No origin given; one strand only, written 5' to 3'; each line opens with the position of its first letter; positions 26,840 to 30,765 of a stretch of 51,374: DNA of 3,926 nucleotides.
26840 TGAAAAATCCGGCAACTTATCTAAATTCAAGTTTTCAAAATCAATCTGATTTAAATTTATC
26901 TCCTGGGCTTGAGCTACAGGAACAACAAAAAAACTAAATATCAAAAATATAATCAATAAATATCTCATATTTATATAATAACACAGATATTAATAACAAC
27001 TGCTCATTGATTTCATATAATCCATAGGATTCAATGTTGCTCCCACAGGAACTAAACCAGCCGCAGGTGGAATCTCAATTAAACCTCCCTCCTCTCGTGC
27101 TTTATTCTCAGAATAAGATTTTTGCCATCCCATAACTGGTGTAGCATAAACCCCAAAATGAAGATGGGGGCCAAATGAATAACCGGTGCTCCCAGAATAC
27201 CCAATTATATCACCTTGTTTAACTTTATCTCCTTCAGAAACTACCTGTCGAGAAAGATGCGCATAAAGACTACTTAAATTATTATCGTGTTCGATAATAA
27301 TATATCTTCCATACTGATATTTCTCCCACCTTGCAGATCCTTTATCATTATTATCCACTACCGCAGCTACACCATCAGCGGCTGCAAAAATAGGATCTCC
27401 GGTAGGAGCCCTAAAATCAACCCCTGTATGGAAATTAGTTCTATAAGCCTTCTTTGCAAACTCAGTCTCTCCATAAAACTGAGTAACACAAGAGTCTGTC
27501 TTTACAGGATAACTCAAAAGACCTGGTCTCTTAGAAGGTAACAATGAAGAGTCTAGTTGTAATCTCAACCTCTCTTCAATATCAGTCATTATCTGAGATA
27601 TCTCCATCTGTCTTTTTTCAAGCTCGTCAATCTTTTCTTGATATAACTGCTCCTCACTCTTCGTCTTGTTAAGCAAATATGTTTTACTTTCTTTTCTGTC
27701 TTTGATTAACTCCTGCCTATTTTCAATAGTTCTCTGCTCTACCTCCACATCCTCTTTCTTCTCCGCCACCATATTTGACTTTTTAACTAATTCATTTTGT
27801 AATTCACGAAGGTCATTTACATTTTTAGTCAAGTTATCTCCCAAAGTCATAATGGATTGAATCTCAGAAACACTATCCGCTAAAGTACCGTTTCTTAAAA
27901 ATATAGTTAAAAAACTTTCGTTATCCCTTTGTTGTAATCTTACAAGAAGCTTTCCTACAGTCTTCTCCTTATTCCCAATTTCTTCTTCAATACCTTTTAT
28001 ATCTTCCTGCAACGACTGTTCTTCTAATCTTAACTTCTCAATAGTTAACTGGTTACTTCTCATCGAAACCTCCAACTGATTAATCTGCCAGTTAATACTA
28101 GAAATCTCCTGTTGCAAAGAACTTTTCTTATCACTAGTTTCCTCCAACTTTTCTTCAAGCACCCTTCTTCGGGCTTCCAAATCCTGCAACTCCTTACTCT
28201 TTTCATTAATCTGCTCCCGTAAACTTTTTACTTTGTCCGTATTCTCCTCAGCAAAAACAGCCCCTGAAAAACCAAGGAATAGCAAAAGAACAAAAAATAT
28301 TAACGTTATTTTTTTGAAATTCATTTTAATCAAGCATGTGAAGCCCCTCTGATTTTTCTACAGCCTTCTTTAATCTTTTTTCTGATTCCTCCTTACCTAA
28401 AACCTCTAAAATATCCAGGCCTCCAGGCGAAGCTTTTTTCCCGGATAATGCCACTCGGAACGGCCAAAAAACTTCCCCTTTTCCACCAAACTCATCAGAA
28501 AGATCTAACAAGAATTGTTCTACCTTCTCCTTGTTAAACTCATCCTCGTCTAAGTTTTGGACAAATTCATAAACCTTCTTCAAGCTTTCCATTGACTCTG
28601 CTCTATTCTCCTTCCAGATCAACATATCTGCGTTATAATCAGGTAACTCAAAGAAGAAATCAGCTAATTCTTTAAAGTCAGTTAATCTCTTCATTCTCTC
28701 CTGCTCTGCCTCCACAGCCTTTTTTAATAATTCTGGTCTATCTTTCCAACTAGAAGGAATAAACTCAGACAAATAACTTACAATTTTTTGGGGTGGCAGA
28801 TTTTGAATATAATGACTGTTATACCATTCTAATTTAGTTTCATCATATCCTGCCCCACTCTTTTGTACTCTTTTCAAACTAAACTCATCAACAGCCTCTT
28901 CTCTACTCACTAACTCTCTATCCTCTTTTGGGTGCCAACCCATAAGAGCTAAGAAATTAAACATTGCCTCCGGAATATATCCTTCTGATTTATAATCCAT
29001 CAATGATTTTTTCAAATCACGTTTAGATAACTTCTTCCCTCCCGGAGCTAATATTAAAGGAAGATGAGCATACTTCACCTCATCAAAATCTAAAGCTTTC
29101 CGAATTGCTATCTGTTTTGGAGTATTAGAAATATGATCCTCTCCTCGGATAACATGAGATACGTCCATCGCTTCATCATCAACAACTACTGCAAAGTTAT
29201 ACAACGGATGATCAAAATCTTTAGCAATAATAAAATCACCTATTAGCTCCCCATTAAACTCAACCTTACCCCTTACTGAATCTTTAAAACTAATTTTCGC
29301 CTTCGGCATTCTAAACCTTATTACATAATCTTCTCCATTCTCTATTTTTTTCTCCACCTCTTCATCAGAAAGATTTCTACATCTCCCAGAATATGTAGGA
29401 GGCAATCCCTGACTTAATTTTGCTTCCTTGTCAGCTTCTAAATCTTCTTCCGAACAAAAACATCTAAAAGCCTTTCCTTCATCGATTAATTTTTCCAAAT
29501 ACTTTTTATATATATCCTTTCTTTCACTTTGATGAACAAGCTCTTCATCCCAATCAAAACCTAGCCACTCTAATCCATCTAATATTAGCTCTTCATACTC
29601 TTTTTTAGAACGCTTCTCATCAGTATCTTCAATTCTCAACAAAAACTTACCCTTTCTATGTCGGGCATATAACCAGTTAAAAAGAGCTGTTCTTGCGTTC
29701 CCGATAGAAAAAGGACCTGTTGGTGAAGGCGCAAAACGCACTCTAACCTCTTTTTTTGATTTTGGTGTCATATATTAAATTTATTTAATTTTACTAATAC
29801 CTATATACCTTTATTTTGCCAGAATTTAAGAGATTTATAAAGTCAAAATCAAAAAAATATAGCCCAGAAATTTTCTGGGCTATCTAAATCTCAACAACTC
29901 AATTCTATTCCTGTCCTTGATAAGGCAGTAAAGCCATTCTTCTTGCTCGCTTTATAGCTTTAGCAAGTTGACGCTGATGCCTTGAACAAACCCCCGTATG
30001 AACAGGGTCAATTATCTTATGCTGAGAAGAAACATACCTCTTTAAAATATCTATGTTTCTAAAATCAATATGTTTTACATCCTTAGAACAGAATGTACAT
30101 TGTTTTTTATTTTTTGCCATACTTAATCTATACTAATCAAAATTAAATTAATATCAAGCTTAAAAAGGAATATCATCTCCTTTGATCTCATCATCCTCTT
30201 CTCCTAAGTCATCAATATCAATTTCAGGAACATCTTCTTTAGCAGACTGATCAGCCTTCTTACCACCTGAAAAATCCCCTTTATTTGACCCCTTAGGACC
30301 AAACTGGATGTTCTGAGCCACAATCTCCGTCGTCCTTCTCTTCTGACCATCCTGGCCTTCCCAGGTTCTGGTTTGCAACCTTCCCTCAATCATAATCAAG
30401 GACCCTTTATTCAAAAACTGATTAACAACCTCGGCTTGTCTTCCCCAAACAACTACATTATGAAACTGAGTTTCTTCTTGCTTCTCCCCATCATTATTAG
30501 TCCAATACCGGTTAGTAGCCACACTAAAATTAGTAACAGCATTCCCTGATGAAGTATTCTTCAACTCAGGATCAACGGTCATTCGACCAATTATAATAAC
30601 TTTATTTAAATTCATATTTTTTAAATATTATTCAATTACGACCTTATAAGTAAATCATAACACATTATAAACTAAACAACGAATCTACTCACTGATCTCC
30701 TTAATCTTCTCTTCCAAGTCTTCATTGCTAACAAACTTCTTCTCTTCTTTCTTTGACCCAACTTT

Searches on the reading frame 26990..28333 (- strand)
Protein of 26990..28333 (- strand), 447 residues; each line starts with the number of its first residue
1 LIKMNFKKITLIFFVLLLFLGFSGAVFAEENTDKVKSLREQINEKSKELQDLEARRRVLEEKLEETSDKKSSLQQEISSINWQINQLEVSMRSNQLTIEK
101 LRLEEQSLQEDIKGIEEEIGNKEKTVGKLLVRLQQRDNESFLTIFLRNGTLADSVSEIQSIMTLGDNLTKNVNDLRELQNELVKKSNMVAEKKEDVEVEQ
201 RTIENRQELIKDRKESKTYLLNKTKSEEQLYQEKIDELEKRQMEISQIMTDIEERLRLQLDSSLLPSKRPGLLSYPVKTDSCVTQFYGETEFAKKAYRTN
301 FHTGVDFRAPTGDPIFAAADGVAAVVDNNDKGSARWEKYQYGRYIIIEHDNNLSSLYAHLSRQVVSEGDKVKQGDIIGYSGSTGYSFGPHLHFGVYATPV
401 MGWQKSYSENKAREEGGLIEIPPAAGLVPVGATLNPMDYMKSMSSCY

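Call 42: search_protein_families(library=pfam, proteins=[window:26990-28333:-], max_evalue=0.001)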
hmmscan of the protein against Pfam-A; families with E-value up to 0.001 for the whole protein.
window:26990-28333:- (447 aa): 2 families
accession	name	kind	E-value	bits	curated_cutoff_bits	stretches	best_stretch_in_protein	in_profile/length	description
PF01551.29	Peptidase_M23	-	5.6e-29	100.6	28.7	1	301-397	2-89/96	Peptidase family M23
PF11932.13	DUF3450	-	3.9e-06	26.8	32.6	0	39-117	15-93/241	Protein of unknown function (DUF3450)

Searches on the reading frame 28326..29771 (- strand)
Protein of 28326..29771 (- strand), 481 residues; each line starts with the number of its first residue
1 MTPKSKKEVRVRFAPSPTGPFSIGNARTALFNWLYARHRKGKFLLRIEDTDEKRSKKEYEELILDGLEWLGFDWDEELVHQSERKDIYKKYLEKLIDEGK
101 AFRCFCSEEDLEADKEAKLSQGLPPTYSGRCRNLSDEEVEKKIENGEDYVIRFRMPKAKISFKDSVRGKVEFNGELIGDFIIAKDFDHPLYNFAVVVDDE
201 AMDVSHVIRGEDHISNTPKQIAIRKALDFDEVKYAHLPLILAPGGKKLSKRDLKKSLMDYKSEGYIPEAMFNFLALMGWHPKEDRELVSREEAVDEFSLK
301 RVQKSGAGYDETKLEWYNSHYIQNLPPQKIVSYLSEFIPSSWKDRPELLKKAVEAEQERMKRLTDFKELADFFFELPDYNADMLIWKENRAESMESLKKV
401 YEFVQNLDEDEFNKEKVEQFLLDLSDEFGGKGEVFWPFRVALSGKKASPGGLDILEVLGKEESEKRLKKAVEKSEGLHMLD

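Call 42: search_protein_families(library=pfam, proteins=[window:28326-29771:-], max_evalue=0.001)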
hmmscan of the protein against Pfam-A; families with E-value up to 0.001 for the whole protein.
window:28326-29771:- (481 aa): 2 families
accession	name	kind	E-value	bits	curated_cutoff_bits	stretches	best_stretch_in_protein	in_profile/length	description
PF00749.27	tRNA-synt_1c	-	2e-104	349.3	23.4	1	8-316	1-314/314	tRNA synthetases class I (E and Q), catalytic domain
PF19269.4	Anticodon_2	-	8.6e-31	107.7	23.6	1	337-470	9-140/141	Anticodon binding domain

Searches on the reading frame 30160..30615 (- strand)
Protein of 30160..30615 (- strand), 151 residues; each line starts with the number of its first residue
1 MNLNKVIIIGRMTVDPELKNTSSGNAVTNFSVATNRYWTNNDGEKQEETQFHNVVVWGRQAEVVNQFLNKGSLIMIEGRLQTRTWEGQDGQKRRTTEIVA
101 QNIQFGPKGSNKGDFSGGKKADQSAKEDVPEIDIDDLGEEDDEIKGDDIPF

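Call 42: search_protein_families(library=pfam, proteins=[window:30160-30615:-], max_evalue=0.001)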
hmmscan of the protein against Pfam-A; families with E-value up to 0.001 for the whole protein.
window:30160-30615:- (151 aa): 1 family
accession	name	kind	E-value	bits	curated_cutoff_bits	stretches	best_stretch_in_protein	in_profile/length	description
PF00436.31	SSB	-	1e-40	138.4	26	1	3-105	1-103/104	Single-strand binding protein family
